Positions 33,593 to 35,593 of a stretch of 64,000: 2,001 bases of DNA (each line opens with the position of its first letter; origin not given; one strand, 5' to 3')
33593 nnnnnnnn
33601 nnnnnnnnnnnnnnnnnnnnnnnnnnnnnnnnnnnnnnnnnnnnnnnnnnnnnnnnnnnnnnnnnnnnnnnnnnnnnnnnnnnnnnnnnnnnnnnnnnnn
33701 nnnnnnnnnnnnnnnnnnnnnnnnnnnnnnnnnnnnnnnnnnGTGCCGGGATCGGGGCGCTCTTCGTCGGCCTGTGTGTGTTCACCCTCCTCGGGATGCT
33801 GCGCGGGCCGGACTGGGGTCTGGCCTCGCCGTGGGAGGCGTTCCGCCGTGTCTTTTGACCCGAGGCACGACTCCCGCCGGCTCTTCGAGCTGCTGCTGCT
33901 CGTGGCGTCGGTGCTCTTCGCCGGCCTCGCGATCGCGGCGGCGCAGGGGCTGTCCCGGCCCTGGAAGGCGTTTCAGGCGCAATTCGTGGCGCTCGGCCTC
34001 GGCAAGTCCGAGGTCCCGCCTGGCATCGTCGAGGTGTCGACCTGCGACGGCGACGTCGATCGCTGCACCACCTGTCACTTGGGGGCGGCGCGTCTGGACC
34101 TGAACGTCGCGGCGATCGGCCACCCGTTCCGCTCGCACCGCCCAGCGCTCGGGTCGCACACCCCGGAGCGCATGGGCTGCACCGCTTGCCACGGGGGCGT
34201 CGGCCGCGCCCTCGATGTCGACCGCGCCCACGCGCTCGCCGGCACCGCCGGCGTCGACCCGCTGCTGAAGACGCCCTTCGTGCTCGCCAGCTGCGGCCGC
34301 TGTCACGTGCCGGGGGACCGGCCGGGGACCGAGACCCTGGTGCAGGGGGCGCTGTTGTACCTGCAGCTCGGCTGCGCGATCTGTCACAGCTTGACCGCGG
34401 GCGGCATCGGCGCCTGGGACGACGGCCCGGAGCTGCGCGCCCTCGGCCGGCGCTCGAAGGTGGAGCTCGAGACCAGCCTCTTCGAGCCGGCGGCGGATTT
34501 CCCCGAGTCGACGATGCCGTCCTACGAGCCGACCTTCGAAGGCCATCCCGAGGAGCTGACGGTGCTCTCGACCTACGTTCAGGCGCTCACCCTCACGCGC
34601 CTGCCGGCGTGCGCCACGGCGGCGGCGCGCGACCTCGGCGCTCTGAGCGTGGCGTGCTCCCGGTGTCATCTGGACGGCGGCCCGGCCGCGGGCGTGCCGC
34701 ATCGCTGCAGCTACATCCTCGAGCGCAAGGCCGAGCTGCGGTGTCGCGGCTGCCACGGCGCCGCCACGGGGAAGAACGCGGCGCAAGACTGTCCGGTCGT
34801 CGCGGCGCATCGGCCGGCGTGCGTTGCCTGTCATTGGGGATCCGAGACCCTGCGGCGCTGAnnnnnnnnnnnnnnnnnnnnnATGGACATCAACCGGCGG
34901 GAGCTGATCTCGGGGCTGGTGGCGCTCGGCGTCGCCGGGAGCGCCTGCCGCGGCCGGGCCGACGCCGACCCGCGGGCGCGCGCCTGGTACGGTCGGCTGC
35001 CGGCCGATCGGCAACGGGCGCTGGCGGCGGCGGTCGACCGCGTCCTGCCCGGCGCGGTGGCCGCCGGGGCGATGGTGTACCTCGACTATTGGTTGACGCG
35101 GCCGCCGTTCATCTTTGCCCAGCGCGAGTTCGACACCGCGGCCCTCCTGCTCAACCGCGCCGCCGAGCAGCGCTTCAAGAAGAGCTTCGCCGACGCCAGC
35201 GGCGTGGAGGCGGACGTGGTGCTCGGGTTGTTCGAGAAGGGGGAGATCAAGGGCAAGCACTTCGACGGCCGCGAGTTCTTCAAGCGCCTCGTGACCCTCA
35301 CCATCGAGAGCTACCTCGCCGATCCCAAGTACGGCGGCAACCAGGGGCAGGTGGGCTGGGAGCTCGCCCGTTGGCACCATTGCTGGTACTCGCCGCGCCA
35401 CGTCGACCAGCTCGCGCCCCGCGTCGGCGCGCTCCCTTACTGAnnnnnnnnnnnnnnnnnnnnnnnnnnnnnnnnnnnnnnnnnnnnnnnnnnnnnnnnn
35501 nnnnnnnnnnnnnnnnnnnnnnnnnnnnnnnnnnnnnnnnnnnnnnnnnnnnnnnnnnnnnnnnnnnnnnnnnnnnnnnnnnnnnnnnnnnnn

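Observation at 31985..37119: Rieske/cytochrome b complex with a 7-heme cytochrome operonically joined to a Tat-exported GMC dehydrogenase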

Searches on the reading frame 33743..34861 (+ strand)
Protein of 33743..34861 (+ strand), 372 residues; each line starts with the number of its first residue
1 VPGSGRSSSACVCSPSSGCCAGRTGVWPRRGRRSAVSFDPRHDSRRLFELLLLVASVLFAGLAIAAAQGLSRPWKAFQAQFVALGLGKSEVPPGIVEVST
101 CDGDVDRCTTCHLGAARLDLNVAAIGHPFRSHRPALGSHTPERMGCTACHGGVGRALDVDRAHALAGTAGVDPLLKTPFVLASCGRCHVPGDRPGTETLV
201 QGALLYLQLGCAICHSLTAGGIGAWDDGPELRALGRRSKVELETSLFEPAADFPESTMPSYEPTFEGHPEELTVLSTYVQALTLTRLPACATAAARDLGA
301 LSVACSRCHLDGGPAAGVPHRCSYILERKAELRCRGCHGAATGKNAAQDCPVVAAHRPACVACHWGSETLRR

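Call 3: search_protein_families(library=pfam, proteins=[window:33743-34861:+], max_evalue=0.01)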
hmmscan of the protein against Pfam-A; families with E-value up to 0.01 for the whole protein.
window:33743-34861:+ (372 aa): 3 families
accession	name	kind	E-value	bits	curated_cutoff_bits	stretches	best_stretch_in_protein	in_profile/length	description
PF14522.11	Cytochrome_C7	-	0.00017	21.8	24.8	0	301-364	12-66/67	Cytochrome c7 and related cytochrome c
PF02433.20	FixO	-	0.0023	17.9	29.6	0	227-267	102-143/219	Cytochrome C oxidase, mono-heme subunit/FixO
PF14537.11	Cytochrom_c3_2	-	0.006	17.5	25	0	105-151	26-65/79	Cytochrome c3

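Call 5: find_homologous_proteins(query=window:33743-34861:+, max_evalue=0.00001)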
Query window:33743-34861:+ (372 aa): 36 proteins with E <= 0.00001 among 8000 candidates.
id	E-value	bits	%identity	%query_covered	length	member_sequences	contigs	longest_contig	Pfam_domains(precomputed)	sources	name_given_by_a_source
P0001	1.1e-225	767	100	91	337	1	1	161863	-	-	-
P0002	1.0e-112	395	56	89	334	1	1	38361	PF14522.12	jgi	jgi:hypothetical protein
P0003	2.9e-103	364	54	84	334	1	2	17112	PF14522.12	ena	-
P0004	1.1e-86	309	49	89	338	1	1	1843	PF14522.12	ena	-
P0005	2.2e-86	308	49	78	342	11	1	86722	PF14522.12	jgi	-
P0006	8.8e-86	306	47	88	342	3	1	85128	-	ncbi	-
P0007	5.4e-84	301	50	79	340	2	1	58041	PF14522.12,PF22113.2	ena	-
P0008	1.2e-83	299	47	87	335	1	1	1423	PF14522.12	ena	-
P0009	1.3e-83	299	46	89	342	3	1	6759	PF13442.12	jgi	jgi:hypothetical protein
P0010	2.2e-83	299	45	88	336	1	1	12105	PF14522.12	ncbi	-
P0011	7.6e-83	297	48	79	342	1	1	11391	-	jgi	-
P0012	1.1e-82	296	47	89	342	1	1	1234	-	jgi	jgi:hypothetical protein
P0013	2.8e-82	295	47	89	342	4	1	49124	PF13442.12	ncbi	-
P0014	4.5e-82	294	46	89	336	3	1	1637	PF22113.2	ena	-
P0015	5.5e-81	291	48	88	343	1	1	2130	PF14522.12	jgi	-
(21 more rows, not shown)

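Call 8: find_related_loci(query=A1, collection=genome_contigs, flank=10000)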
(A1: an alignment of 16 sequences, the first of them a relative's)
Query A1 (337 aa) in genome_contigs; peptide patterns used: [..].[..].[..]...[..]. (x = any residue, [..] = any of these).
29 stretches matched a pattern; 20 encode a relative of the query (tblastn E <= 1e-3); 20 distinct loci.
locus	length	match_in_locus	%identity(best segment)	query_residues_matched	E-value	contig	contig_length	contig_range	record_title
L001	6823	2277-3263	47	1-329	3e-89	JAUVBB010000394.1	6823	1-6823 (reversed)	MAG: Deltaproteobacteria bacterium isolate CSMAG_234 CSMAG_234_k127_15490948_length_6823_cov_11.0004, whole genome shotg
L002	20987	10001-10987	47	11-333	6e-81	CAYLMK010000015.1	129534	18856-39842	MAG TPA_asm: uncultured Thermodesulfobacteriota bacterium isolate binchicken_co274_253 genome assembly, contig: NODE_272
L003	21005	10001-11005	47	1-331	9e-81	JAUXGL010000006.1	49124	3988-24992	MAG: Deltaproteobacteria bacterium isolate CSMAG_2928 CSMAG_2928_k117_5430498_length_49124_cov_12.0000, whole genome sho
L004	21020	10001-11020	44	1-334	3e-80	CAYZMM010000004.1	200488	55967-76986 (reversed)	MAG TPA_asm: uncultured Thermodesulfobacteriota bacterium isolate SRP141376_co2_50 genome assembly, contig: NODE_99_leng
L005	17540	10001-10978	46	15-329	9e-80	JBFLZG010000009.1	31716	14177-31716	MAG: bacterium isolate MAG105 MAG105_9, whole genome shotgun sequence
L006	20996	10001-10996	44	1-329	3e-77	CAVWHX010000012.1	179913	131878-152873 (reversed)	MAG: uncultured delta proteobacterium isolate MFD01476.bin.2.53 genome assembly, contig: contig_76314, whole genome shot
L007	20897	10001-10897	46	38-331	4e-74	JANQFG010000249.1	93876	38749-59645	MAG: bacterium isolate PL23a_bin.76 k99_2946038, whole genome shotgun sequence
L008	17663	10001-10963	42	1-329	5e-73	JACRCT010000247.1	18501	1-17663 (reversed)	MAG: Deltaproteobacteria bacterium isolate NC_groundwater_1653_Pr3_B-0.1um_69_9 SR-2_scaffold_141_817711, whole genome s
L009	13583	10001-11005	42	3-336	4e-72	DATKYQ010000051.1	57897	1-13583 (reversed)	MAG TPA_asm: Myxococcota bacterium isolate SMAG_U14223 k141_4811502, whole genome shotgun sequence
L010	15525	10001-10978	41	8-329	1e-70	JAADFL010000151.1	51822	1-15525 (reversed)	MAG: Deltaproteobacteria bacterium isolate M_MaxBin.025 contig-127_465, whole genome shotgun sequence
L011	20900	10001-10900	44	1-301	4e-70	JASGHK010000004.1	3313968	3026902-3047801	MAG: Myxococcales bacterium isolate 5N171 JMF-2111-06-0005.ont.bin.171_3, whole genome shotgun sequence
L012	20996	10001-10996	44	1-329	8e-69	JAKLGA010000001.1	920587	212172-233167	MAG: Myxococcota bacterium isolate RA.bin29 RA.bin29_1, whole genome shotgun sequence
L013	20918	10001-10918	42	39-334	2e-68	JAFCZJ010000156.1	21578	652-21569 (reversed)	MAG: Deltaproteobacteria bacterium isolate AB_03_Bin_195 AB_03_Bin_195_scaffold_4709, whole genome shotgun sequence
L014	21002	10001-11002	43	1-329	6e-67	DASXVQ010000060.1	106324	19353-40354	MAG TPA_asm: Myxococcales bacterium isolate SMAG_U4749 k141_106642, whole genome shotgun sequence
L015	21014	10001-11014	43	1-329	4e-80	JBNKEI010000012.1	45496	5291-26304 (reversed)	MAG: Myxococcales bacterium isolate F1.bin.15.orig k141_1801714, whole genome shotgun sequence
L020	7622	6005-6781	37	61-329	1e-30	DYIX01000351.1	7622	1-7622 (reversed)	MAG TPA_asm: Haliangium ochraceum isolate FI88_72_8 Afr_mines_FI88_2951_length_7622_cov_2_555042, whole genome shotgun s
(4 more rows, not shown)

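Call 13: search_protein_families(library=ncbifam, proteins=[window:33848-34861:+], max_evalue=0.01)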
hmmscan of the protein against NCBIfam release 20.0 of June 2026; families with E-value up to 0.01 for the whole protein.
window:33848-34861:+ (337 aa): 5 families
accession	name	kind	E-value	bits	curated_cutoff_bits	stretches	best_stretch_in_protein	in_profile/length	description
TIGR03508.1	decahem_SO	subfamily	2.4e-06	27.2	192.2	1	71-182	3-103/258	DmsE family decaheme c-type cytochrome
TIGR00781.1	ccoO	equivalog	6.5e-05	22.7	200.65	0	192-231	102-142/232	cytochrome-c oxidase, cbb3-type subunit II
NF011055.0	PRK14487.1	subfamily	0.00031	20.3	218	0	192-227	108-144/212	cbb3-type cytochrome c oxidase subunit II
TIGR04485.1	thiosulf_SoxX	equivalog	0.00036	21.2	61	1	176-229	5-58/78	sulfur oxidation c-type cytochrome SoxX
TIGR03507.1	decahem_SO1788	subfamily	0.0062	15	209.3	1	64-158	570-665/672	OmcA/MtrC family decaheme c-type cytochrome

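Call 39: predict_structure(alignment_id=A1)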
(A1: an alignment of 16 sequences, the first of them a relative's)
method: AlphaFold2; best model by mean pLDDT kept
length: 337 residues; sequences in the alignment: 16
mean_pLDDT: 65.6   pTM: 0.52
mean pLDDT of the five models: 65.6, 55.1, 54.1, 52.5, 51.8
residues with pLDDT >= 90: 25; 70-90: 92; 50-70: 171; < 50: 49
segments of 3 or more residues with pLDDT < 50: 100-105, 113-115, 138-140, 189-191, 252-266, 279-283, 330-337
pLDDT, mean of each block of 10 residues (from residue 1): 83 96 92 67 83 64 63 63 76 67 49 54 62 52 58 60 78 72 56 60 77 79 83 88 72 46 48 56 55 63 54 60 51 36
secondary structure, 60 per line:
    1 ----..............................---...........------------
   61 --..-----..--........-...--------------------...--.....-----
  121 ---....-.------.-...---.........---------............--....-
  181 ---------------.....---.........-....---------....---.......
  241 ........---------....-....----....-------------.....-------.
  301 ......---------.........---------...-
elements in order: H5-34 H38-48 H74-81 H111-115 H124-127 H144-152 H162-173 H176-179 H196-200 H204-212 H214-217 H227-230 H234-248 H258-261 H263-266 H271-274 H288-292 H300-306 H316-324

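Call 41: search_solved_structures(query=A1, max_evalue=1)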
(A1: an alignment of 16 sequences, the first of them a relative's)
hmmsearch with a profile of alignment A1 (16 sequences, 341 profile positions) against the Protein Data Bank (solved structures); distinct sequences matched with E-value up to 1: 69 (the best 60 are shown).
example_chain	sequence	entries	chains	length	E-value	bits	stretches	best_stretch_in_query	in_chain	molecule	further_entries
9g6b_B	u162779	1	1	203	6.1e-05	25.1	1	188-236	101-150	Cbb3-type cytochrome c oxidase subunit II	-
3mk7_B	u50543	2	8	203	6.3e-05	25.1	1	188-236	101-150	Cytochrome c oxidase, cbb3-type, subunit O | Cbb3-type cytochrome c oxidase subunit II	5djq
7zs1_A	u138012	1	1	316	0.0001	24.4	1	172-216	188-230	Hypothetical (Diheme) protein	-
7zs2_A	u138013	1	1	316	0.0001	24.4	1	172-216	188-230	Hypothetical (Diheme) protein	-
7zs0_A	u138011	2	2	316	0.0001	24.4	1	172-216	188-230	Hypothetical (Diheme) protein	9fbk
9g83_u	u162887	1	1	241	0.00014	24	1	188-237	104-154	Cytochrome c oxidase, cbb3-type, subunit II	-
6kls_C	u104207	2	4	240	0.00017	23.7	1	194-259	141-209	Cytochrome c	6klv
8smr_F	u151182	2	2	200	0.00024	23.2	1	188-237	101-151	Cbb3-type Cytochrome C oxidase subunit II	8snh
6xkw_o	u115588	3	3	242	0.0021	20.1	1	188-227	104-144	Cytochrome c oxidase, Cbb3-type, subunit II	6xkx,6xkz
1qdb_A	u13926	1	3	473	0.0029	19.6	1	73-154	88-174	CYTOCHROME C NITRITE REDUCTASE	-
6xkx_p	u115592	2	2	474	0.0093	18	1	173-276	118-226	Cbb3-type cytochrome c oxidase subunit CcoP,Cytochrome c-type cyt cy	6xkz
1fs7_A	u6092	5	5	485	0.011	17.7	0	86-154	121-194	CYTOCHROME C NITRITE REDUCTASE | Cytochrome c-552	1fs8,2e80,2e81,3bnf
3bng_A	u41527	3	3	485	0.011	17.7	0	86-154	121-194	Cytochrome c-552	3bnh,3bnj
2j7a_A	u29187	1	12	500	0.013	17.5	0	262-309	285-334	CYTOCHROME C NITRITE REDUCTASE NRFA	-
1fs9_A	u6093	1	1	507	0.013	17.5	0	87-154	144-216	CYTOCHROME C NITRITE REDUCTASE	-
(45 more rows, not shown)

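Call 43: fold_search(model_id=the predicted structure, library=pdb)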
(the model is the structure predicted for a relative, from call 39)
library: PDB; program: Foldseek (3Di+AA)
matches with E <= 10: 51; with E <= 0.001: 0
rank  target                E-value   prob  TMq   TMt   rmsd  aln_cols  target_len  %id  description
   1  3mk7_B                2.5e-02  1.00  0.20  0.32   8.0       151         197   20  The structure of CBB3 cytochrome oxidase (released 2010-08-04)
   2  2yev_B                3.0e-02  1.00  0.21  0.23   3.3        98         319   26  Structure of caa3-type cytochrome oxidase (released 2012-05-23)
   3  5c0z_A                2.4e-01  0.98  0.21  0.58   3.3       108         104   22  The structure of oxidized rat cytochrome c at 1.13 angstroms resolution (released 2016-09-21)
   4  1nir_A                2.4e-01  0.98  0.19  0.12   3.7        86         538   22  OXYDIZED NITRITE REDUCTASE FROM PSEUDOMONAS AERUGINOSA (released 1997-12-03)
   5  1nir_B                2.6e-01  0.98  0.19  0.12   3.7        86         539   22  OXYDIZED NITRITE REDUCTASE FROM PSEUDOMONAS AERUGINOSA (released 1997-12-03)
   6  6p41_B                2.8e-01  0.98  0.20  0.56   3.0       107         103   17  Yeast cytochrome c peroxidase (W191Y:L232E) in complex with iso-1 cytochrome c (released 2019-10-23)
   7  5df5_A                4.1e-01  0.96  0.21  0.58   3.3       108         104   22  The structure of oxidized rat cytochrome c (T28E) at 1.30 angstroms resolution. (released 2016-09-14)
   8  2oz1_D                4.5e-01  0.96  0.20  0.45   5.9       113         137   21  The SoxAX Complex of Rhodovulum Sulfidophilum (released 2008-01-08)
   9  5ty3_A                4.7e-01  0.93  0.20  0.56   3.2       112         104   20  Crystal structure of K72A variant of Human Cytochrome c (released 2017-09-06)
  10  1fhb_MODEL_1_A        5.0e-01  0.96  0.21  0.58   3.1       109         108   18  THREE-DIMENSIONAL SOLUTION STRUCTURE OF THE CYANIDE ADDUCT OF A MET80ALA VARIANT OF SACCHAROMYCES CEREVISIAE I (released 1995-09-15)
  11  1w2l                  5.2e-01  0.98  0.22  0.68   2.5       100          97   20  Cytochrome c domain of caa3 oxygen oxidoreductase (released 2005-01-19)
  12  2oz1_B                5.2e-01  0.96  0.20  0.46   5.9       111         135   22  The SoxAX Complex of Rhodovulum Sulfidophilum (released 2008-01-08)
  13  1gjq_A                5.5e-01  0.93  0.20  0.13   3.3        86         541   22  Pseudomonas aeruginosa cd1 nitrite reductase reduced cyanide complex (released 2002-08-01)
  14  6tsi_A                6.1e-01  0.93  0.20  0.13   3.1        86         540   23  cd1 nitrite reductase NirS with bound dihydro-heme d1 (released 2020-11-18)
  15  4xyd_B                6.4e-01  0.82  0.20  0.41   4.8       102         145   24  Nitric oxide reductase from Roseobacter denitrificans (RdNOR) (released 2016-05-25)
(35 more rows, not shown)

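Call 47: search_protein_families(library=pfam, proteins=[L003:13530-14876:+, L003:2234-4717:+, L004:6149-7894:-, L015:11617-12948:+, L013:11028-12425:+, L003:15171-15890:+, L009:4373-5629:+], max_evalue=0.001)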
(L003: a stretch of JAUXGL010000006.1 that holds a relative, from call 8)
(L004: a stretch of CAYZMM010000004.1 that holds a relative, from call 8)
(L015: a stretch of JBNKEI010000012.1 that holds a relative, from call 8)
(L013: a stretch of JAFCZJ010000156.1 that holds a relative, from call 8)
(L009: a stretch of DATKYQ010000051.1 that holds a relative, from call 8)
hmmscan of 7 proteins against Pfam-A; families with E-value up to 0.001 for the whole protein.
L003:13530-14876:+ (449 aa): 1 family
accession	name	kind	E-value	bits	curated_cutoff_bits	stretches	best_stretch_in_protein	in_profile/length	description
PF02412.23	TSP_3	-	6.7e-48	160.5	25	5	167-201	2-36/36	Thrombospondin type 3 repeat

L003:2234-4717:+ (828 aa): 1 family
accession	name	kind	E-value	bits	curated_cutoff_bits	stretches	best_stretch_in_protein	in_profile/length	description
PF01564.23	Spermine_synth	-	7.1e-05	22.9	22.9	1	340-457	21-129/186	Spermine/spermidine synthase domain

L004:6149-7894:- (582 aa): 0 families

L015:11617-12948:+ (444 aa): 1 family
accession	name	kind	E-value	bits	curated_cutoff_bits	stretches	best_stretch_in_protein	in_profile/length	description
PF02412.23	TSP_3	-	1.8e-38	130.3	25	3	144-179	1-36/36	Thrombospondin type 3 repeat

L013:11028-12425:+ (466 aa): 1 family
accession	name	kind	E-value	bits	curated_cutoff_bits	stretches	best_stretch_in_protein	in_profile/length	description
PF02412.23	TSP_3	-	2e-50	168.6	25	5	148-182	2-36/36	Thrombospondin type 3 repeat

L003:15171-15890:+ (240 aa): 1 family
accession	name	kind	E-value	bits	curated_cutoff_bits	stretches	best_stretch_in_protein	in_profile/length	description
PF01618.21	MotA_ExbB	-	7.1e-26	90.9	22.9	1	101-219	6-126/127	MotA/TolQ/ExbB proton channel family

L009:4373-5629:+ (419 aa): 1 family
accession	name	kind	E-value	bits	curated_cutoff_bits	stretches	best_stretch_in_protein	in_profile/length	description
PF00266.25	Aminotran_5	-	7.3e-47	160.6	21.5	1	59-391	1-337/371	Aminotransferase class-V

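Call 79: search_protein_representatives(alignment_id=A1)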
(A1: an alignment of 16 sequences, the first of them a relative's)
Query: 16 sequences, 341 profile positions. Proteins with E-value up to 0.001 (for the whole library): 3994; up to 1e-10: 1327; up to 1e-30: 295. The best 150 are listed.
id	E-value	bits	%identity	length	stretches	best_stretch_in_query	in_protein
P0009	1.6e-152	523.6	-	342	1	3-338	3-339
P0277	1.6e-119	415.1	-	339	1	8-336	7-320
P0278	4.3e-117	407.1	-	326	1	4-332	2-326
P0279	1.0e-115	402.6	-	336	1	8-335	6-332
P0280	4.2e-111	387.4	-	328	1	5-332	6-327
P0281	1.6e-107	375.7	-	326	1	10-335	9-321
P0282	1.6e-106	372.4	-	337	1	2-334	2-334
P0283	1.3e-105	369.4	-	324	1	3-334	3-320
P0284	1.4e-101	356.1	-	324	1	1-337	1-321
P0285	2.4e-101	355.3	-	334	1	4-335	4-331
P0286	2.8e-100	351.8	-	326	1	6-337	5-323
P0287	3.9e-96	338.2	-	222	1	118-338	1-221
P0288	2.6e-94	332.2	-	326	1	12-335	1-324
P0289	7.8e-92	324.0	-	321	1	1-334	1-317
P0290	3.9e-88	311.9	-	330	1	2-334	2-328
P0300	1.0e-65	238.2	-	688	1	56-333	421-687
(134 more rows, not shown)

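Call 81: search_protein_families(library=pfam, proteins=[P0300], max_evalue=0.0001)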
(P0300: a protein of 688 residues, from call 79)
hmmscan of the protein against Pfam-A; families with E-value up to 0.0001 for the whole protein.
P0300 (688 aa): 2 families
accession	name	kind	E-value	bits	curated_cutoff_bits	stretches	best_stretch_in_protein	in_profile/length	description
PF00033.24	Cytochrome_B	-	1.8e-42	145.8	27.2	1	13-188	14-188/189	Cytochrome b/b6/petB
PF13631.11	Cytochrom_B_N_2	-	3.3e-34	118.7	27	1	73-230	4-159/169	Cytochrome b(N-terminal)/b6/petB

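Call 82: find_encoding_contigs(protein=P0300, flank=6000, max_places=2)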
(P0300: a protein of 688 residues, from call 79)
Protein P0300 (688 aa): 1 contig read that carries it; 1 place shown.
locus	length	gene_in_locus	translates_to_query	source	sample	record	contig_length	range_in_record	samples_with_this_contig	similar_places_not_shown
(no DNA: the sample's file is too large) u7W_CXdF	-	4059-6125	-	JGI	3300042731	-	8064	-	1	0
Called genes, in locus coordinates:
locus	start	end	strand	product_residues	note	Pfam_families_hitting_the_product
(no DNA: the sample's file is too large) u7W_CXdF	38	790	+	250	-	PF03544:TonB_C (weak)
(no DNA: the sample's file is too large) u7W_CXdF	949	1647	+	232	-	PF00072:Response_reg, PF00486:Trans_reg_C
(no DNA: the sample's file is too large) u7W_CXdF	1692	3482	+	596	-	PF00672:HAMP, PF00989:PAS (faint), PF08448:PAS_4 (weak), PF13188:PAS_8 (weak), PF00512:HisKA, PF02518:HATPase_c, PF13581:HATPase_c_2 (weak)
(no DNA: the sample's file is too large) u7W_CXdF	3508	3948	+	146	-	PF00355:Rieske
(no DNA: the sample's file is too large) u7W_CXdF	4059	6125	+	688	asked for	PF00033:Cytochrome_B, PF13631:Cytochrom_B_N_2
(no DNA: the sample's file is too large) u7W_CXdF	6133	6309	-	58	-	-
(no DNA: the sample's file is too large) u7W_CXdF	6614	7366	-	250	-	PF18911:PKD_4 (faint)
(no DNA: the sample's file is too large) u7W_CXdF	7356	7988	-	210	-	-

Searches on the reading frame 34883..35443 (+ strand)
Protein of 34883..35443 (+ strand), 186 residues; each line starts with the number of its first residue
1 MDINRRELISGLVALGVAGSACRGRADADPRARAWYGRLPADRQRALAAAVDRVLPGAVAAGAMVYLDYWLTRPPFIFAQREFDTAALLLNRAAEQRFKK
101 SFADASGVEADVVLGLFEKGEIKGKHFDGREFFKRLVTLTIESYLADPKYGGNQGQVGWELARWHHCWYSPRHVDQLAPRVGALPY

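Call 3: search_protein_families(library=pfam, proteins=[window:34883-35443:+], max_evalue=0.01)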
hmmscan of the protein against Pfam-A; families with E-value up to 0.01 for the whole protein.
window:34883-35443:+ (186 aa): 1 family
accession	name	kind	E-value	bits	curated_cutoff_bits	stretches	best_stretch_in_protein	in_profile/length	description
PF13618.11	Gluconate_2-dh3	-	7.7e-16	59.1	23.4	1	42-161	2-130/135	Gluconate 2-dehydrogenase subunit 3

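Call 13: search_protein_families(library=ncbifam, proteins=[window:34883-35443:+], max_evalue=0.01)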
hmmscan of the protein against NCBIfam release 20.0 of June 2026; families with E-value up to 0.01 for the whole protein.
window:34883-35443:+ (186 aa): 0 families
